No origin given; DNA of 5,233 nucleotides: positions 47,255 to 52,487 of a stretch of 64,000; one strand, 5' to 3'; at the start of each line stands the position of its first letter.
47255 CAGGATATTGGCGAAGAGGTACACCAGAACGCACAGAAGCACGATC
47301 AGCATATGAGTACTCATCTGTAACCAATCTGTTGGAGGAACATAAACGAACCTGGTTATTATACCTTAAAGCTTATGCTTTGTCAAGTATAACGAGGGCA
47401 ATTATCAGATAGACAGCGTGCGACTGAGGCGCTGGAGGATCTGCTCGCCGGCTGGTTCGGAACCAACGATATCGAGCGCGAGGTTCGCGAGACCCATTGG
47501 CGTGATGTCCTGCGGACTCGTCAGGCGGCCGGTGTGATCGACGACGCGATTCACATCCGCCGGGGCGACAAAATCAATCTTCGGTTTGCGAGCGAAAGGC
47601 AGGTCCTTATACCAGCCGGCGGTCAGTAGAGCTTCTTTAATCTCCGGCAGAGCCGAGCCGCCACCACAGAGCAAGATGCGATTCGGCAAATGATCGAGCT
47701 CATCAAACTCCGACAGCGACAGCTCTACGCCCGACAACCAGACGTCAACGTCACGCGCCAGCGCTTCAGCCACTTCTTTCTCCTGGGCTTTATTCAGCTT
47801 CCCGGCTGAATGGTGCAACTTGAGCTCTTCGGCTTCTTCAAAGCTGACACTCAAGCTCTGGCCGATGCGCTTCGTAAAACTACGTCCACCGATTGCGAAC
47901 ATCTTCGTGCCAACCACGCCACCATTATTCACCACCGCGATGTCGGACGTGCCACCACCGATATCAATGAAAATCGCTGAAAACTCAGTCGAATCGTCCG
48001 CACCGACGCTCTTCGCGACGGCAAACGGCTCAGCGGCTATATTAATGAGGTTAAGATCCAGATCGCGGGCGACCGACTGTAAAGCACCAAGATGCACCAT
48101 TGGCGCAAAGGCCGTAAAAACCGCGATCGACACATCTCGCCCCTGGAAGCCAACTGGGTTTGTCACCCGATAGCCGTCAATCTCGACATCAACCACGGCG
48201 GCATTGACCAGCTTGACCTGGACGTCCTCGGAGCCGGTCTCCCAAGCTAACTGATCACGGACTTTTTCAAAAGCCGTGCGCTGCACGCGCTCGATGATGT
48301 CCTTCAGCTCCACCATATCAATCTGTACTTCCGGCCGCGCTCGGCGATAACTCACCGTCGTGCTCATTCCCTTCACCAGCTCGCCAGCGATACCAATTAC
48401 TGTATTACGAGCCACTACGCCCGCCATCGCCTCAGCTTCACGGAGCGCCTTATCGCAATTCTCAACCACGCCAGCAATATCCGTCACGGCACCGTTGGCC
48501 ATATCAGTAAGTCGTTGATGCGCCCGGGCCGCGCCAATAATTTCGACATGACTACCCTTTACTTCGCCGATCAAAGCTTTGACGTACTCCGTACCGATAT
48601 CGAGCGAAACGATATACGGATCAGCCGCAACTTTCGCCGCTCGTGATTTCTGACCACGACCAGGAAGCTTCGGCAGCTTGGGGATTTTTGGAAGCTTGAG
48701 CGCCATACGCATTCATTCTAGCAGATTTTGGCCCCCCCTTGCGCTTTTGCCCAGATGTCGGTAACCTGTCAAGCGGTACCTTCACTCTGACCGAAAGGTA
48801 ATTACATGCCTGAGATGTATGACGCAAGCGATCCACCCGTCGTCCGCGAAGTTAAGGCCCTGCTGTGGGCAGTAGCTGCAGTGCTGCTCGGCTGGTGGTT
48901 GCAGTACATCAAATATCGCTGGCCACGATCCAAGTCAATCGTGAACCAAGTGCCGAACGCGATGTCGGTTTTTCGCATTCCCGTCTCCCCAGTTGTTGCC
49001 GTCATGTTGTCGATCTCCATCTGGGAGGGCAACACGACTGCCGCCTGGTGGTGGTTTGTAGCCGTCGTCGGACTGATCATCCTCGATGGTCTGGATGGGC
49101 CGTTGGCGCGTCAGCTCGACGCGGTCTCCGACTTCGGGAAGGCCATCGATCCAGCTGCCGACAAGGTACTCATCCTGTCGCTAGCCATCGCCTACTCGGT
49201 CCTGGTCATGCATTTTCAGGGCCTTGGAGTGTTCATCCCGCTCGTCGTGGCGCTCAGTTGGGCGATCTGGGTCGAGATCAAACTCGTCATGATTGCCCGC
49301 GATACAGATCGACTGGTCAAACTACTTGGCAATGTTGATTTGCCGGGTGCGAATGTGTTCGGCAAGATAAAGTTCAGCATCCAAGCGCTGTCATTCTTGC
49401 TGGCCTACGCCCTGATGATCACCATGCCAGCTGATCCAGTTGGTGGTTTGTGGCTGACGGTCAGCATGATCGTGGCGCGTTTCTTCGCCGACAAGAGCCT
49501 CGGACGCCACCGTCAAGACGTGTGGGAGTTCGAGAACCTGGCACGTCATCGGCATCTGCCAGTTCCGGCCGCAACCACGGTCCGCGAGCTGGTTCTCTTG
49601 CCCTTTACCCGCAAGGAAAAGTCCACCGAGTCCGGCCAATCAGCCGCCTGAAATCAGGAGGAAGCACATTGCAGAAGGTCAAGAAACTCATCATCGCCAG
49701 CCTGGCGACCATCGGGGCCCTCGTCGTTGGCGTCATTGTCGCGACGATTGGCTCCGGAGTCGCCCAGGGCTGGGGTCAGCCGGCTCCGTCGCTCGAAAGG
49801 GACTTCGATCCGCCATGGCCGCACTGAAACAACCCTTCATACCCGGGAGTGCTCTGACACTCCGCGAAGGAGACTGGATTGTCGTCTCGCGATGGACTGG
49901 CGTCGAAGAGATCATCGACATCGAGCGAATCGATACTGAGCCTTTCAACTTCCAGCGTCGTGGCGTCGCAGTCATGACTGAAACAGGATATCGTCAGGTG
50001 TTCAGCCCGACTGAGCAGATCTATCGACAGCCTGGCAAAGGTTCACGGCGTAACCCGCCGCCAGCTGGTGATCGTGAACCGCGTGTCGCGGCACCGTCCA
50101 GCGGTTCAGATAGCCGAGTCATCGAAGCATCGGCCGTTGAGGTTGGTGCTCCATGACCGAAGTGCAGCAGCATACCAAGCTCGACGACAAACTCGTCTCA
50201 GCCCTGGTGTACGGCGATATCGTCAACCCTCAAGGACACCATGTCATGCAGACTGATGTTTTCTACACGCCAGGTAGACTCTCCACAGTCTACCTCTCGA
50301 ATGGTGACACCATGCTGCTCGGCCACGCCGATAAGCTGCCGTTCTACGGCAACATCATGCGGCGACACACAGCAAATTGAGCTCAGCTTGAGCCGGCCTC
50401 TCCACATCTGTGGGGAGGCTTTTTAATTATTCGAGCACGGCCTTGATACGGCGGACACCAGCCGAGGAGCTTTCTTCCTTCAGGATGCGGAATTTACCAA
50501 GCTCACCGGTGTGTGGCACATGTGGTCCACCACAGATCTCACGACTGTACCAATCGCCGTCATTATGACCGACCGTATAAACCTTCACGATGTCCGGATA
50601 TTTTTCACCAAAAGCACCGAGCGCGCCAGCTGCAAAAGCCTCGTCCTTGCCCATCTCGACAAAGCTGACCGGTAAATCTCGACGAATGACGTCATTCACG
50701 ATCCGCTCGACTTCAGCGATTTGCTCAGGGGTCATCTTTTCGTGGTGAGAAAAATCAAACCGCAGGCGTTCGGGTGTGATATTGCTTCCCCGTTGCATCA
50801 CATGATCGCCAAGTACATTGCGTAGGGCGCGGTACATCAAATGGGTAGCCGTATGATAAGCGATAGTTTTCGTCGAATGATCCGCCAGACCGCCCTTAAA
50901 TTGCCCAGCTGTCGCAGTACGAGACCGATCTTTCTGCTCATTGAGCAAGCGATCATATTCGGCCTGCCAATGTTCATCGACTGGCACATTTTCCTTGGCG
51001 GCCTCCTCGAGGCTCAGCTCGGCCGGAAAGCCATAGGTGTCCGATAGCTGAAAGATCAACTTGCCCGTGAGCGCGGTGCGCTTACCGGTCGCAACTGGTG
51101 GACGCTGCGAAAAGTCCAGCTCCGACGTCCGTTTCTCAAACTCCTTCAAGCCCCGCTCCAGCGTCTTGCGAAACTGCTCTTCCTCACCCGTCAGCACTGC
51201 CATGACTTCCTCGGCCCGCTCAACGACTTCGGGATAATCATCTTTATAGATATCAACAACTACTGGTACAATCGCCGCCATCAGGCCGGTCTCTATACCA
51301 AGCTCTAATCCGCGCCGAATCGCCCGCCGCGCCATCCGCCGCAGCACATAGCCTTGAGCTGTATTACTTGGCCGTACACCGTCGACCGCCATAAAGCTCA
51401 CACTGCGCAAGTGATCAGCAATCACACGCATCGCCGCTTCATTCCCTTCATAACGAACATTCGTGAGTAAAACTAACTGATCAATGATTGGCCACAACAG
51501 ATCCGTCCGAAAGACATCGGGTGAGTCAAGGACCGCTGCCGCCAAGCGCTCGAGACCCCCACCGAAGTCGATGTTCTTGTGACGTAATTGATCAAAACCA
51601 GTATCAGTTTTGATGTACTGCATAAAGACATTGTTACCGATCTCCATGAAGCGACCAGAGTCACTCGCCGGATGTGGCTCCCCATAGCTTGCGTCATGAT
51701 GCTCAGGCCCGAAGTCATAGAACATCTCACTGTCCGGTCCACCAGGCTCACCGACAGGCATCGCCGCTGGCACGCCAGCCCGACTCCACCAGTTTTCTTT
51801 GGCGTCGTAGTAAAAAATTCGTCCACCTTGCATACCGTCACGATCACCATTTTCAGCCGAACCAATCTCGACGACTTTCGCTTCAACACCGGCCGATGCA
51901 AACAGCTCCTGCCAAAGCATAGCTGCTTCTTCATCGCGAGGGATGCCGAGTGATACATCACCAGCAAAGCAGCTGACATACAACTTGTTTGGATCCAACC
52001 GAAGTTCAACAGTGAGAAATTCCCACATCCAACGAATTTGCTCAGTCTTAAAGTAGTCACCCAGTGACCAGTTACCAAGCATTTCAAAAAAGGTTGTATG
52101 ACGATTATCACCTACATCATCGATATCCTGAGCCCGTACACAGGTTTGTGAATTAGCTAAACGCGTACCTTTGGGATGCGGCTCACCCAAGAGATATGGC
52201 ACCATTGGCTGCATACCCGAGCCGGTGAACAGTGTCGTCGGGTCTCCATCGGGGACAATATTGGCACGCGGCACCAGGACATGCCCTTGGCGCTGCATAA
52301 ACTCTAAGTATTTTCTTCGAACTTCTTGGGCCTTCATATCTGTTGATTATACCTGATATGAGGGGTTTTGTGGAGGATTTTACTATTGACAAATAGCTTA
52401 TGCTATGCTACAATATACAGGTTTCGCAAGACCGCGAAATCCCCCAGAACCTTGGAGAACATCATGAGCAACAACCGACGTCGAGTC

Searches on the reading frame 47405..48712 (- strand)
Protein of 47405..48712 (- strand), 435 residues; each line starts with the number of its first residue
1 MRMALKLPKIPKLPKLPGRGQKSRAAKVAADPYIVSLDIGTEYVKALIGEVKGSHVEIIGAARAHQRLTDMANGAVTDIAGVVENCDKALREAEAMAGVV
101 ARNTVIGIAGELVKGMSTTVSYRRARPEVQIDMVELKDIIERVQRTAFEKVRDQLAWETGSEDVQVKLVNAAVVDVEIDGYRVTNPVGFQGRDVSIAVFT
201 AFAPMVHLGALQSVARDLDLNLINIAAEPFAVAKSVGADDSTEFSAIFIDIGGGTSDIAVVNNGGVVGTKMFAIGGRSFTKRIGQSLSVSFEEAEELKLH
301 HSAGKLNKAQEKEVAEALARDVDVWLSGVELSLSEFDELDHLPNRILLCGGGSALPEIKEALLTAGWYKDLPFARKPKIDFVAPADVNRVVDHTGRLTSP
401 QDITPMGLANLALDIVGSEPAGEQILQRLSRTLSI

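Call 26: search_protein_families(library=pfam, proteins=[window:47405-48712:-], max_evalue=0.001)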
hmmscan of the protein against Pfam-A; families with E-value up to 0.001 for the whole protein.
window:47405-48712:- (435 aa): 4 families
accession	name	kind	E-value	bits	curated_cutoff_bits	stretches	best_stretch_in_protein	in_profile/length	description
PF14450.12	FtsA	-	2.7e-18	67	31.8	1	248-362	2-99/127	Cell division protein FtsA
PF06723.19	MreB_Mbl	-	7.3e-10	38.6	27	1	206-297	107-204/327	MreB/Mbl protein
PF11104.14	PilM_2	-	1.2e-06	28.1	27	1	242-362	178-294/340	Type IV pilus assembly protein PilM;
PF06277.17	EutA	-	3e-06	26.9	27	1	244-280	143-179/475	Ethanolamine utilisation protein EutA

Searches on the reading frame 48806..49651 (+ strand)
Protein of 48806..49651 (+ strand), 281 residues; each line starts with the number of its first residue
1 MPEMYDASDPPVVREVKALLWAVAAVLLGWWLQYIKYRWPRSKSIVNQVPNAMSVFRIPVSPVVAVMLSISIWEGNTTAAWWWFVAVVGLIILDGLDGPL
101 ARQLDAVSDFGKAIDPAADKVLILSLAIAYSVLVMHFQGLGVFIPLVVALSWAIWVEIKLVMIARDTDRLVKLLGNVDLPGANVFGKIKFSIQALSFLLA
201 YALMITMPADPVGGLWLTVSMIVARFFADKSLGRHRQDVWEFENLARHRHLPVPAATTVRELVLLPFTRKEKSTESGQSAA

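Call 26: search_protein_families(library=pfam, proteins=[window:48806-49651:+], max_evalue=0.001)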
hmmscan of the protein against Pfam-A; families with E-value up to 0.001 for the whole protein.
window:48806-49651:+ (281 aa): 1 family
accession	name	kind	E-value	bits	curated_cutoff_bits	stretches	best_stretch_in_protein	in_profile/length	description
PF01066.26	CDP-OH_P_transf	-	3.3e-18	67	22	1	49-212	3-138/152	CDP-alcohol phosphatidyltransferase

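Call 62: search_protein_families(library=ncbifam, proteins=[window:48806-49651:+], max_evalue=0.001)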
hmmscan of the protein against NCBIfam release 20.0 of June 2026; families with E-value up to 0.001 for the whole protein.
window:48806-49651:+ (281 aa): 6 families
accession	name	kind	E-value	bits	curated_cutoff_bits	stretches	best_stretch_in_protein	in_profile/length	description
TIGR00560.1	pgsA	equivalog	9.8e-14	52.3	109.1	1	48-234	2-171/183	CDP-diacylglycerol--glycerol-3-phosphate 3-phosphatidyltransferase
NF053678.1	ClpnSynClsA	equivalog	2e-08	34.6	240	1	47-132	3-82/180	cardiolipin synthase ClsA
TIGR00473.1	pssA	equivalog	9.7e-07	29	107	1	68-142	10-83/153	CDP-diacylglycerol--serine O-phosphatidyltransferase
NF008090.0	PRK10832.1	equivalog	5.4e-05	23.4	304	1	48-154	4-103/182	CDP-diacylglycerol--glycerol-3-phosphate 3-phosphatidyltransferase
NF045883.1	PIPSynth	equivalog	0.00013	21.7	170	0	77-122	46-91/197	phosphatidylinositol phosphate synthase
NF040950.1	archin_ph_syn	equivalog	0.00046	20.1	180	1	60-129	32-103/191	archaetidylinositol phosphate synthase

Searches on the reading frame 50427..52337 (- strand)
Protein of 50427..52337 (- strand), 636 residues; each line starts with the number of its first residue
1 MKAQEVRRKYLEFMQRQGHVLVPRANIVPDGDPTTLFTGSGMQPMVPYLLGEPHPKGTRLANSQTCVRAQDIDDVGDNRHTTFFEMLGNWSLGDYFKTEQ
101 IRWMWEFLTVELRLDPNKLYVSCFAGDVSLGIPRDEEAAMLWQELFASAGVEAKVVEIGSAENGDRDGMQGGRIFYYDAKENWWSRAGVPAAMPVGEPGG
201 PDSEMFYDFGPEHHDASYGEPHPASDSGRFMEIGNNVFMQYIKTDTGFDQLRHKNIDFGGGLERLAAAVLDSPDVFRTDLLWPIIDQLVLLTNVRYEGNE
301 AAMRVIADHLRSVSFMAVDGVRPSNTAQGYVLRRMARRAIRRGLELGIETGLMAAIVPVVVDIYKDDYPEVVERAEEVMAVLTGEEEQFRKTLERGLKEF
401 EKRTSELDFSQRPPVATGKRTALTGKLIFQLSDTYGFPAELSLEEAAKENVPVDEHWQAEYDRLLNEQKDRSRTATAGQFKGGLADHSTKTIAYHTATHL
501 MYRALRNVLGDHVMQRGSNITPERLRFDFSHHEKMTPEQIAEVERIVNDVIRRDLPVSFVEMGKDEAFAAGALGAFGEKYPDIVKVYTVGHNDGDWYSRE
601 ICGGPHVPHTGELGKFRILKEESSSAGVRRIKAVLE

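Call 26: search_protein_families(library=pfam, proteins=[window:50427-52337:-], max_evalue=0.001)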
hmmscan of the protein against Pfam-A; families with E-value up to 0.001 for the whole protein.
window:50427-52337:- (636 aa): 2 families
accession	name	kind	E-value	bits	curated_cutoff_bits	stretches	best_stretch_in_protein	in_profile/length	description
PF01411.24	tRNA-synt_2c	-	2.8e-113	379.8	30.3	1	5-504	1-459/552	tRNA synthetases class II (A)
PF07973.19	tRNA_SAD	-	5.3e-15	55.6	24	1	584-631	1-43/44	Threonyl and Alanyl tRNA synthetase second additional domain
